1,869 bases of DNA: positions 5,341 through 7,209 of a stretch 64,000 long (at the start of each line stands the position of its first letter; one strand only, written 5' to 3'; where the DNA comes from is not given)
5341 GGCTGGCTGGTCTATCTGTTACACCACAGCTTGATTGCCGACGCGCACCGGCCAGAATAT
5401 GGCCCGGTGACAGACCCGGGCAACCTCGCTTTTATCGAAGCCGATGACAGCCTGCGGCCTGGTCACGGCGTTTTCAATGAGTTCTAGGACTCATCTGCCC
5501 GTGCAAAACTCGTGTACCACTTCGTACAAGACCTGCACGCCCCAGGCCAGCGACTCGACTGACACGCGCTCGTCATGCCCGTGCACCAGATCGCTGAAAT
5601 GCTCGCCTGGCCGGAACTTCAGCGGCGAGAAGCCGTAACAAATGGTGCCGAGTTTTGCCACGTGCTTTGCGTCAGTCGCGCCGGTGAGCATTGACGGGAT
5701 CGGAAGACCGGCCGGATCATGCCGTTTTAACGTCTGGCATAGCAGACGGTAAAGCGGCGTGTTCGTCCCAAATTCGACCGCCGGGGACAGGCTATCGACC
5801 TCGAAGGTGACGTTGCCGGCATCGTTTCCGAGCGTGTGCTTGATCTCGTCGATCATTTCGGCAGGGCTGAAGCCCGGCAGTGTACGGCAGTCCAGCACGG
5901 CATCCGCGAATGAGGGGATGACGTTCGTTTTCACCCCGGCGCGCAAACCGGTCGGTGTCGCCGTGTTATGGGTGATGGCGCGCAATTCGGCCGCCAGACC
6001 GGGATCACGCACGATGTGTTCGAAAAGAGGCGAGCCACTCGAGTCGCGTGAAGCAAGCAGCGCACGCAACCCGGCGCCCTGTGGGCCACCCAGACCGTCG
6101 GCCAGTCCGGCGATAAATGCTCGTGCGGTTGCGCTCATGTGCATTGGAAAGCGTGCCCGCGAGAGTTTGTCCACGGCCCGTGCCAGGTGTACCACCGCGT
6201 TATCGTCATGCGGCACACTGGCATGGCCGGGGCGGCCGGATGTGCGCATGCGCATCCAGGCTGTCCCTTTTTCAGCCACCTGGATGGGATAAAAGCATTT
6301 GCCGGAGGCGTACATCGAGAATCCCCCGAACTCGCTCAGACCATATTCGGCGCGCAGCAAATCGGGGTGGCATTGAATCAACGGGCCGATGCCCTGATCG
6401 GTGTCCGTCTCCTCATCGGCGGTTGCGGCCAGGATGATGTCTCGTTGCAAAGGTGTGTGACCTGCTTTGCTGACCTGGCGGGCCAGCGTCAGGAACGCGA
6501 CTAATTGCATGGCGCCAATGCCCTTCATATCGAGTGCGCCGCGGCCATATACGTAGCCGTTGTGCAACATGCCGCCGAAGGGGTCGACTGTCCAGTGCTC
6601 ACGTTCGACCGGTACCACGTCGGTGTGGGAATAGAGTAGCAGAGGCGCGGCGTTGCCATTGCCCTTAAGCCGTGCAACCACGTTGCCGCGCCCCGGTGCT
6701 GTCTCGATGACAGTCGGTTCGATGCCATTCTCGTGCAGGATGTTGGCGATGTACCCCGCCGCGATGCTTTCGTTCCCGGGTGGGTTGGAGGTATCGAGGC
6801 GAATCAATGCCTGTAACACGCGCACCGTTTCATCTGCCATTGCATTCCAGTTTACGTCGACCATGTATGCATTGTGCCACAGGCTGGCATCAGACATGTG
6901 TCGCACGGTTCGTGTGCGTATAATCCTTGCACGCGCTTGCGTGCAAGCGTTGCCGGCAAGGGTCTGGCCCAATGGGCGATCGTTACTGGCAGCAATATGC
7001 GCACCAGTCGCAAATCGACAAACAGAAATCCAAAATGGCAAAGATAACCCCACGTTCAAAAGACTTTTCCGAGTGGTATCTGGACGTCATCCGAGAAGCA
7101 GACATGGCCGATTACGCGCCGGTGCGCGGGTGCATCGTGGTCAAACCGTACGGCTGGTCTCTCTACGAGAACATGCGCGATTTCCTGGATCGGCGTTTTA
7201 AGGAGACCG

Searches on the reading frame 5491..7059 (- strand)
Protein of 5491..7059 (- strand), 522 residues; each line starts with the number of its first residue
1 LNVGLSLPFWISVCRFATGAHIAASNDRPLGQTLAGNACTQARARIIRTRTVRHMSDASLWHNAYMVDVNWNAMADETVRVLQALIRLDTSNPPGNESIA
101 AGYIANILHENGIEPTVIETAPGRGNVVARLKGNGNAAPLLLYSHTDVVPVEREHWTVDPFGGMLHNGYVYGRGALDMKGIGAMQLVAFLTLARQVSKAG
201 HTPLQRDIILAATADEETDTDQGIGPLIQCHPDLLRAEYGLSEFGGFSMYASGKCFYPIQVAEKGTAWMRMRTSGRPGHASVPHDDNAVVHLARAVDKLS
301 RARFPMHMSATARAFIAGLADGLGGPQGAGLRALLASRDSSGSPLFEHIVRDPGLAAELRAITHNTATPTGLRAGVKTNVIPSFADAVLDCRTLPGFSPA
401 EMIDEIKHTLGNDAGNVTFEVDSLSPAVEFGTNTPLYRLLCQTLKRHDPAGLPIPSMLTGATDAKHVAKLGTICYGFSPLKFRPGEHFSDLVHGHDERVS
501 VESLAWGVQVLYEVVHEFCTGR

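Call 38: search_protein_families(library=pfam, proteins=[window:5491-7059:-], max_evalue=0.001)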
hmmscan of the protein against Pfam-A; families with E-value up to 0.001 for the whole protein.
window:5491-7059:- (522 aa): 3 families
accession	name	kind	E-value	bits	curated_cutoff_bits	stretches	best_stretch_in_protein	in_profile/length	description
PF01546.33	Peptidase_M20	-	2.8e-26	93.2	24.6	1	141-516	1-205/206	Peptidase family M20/M25/M40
PF07687.19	M20_dimer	-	6.8e-16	58.6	21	1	261-415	1-104/107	Peptidase dimerisation domain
PF04389.22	Peptidase_M28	-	1.3e-06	28.7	21.3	1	126-218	1-68/193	Peptidase family M28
